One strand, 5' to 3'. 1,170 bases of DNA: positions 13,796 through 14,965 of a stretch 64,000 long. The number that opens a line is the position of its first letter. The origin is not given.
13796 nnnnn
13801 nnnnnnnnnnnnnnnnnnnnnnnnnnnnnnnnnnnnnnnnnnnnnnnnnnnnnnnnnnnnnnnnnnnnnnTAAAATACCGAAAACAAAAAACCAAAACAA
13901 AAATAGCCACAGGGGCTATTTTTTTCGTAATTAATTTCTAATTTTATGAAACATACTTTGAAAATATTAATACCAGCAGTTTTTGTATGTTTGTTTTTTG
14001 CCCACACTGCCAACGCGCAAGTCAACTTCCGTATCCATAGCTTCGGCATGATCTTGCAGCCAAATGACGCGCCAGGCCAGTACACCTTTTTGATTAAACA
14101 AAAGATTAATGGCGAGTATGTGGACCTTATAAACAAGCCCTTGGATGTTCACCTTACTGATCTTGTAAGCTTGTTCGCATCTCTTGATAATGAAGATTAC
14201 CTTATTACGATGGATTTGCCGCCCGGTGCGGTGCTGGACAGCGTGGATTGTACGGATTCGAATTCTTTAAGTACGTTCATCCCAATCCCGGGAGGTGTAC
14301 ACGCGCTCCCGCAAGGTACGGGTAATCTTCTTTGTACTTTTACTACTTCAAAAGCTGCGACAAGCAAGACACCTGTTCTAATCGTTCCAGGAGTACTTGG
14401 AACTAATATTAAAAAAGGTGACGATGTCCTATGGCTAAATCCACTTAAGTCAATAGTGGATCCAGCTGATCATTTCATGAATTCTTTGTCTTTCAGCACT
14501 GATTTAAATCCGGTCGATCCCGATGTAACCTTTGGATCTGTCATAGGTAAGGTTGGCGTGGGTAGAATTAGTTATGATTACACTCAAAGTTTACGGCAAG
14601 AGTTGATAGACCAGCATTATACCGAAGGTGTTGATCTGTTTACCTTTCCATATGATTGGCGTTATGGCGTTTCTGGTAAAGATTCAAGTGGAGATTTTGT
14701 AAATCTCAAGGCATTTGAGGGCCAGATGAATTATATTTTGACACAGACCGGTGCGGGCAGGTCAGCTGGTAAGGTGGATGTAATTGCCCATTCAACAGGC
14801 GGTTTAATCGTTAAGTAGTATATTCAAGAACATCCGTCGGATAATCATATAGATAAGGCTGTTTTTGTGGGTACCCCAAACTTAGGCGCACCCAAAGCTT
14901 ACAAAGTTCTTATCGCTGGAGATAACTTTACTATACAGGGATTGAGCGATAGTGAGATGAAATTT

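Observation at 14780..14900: Single in-frame TAG splits a secreted LCAT/PGAP1-like lipase inside its catalytic domain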

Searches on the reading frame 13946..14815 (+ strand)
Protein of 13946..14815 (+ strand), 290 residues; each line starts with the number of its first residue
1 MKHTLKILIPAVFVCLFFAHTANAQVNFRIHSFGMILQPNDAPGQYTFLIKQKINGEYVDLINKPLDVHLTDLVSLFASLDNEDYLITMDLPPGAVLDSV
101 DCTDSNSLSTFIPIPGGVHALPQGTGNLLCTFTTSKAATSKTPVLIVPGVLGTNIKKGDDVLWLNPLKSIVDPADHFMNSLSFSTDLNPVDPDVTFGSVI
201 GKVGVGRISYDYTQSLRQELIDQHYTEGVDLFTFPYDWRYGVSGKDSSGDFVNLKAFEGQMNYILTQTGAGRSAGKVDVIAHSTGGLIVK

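Call 7: search_protein_families(library=pfam, proteins=[window:13946-14815:+], max_evalue=0.1)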
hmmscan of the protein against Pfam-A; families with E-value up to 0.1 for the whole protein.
window:13946-14815:+ (290 aa): 2 families
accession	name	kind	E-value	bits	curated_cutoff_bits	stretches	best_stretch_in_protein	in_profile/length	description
PF02450.21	LCAT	-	0.00097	18.9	21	1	213-289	69-135/392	Lecithin:cholesterol acyltransferase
PF24514.1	SpaA_4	-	0.037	15.3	27.3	1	82-135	48-106/107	Prealbumin-like fold domain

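Call 12: find_encoding_contigs(protein=window:13946-14815:+, flank=5000, max_places=10)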
Protein window:13946-14815:+ (290 aa): 1 contig read that carries it; 1 place shown.
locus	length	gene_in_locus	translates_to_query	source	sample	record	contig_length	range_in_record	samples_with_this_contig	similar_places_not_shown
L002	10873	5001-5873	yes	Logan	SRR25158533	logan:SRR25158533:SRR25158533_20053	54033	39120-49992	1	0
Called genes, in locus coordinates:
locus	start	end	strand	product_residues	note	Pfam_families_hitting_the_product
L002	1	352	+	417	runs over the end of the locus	PF22515:DUF6996, PF22518:DUF6997, PF23871:DUF7226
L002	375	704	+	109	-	-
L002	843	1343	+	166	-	-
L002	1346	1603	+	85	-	PF01541:GIY-YIG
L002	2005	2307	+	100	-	-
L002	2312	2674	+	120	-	PF07681:DoxX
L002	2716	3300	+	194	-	PF10027:DUF2269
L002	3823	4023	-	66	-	-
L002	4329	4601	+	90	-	-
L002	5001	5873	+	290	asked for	-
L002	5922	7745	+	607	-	-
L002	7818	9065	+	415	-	PF22422:MGH1-like_GH, PF01204:Trehalase (faint), PF03200:Glyco_hydro_63 (weak)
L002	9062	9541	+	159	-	PF04306:DUF456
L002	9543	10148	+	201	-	-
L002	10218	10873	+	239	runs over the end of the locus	PF00175:NAD_binding_1, PF08030:NAD_binding_6 (faint)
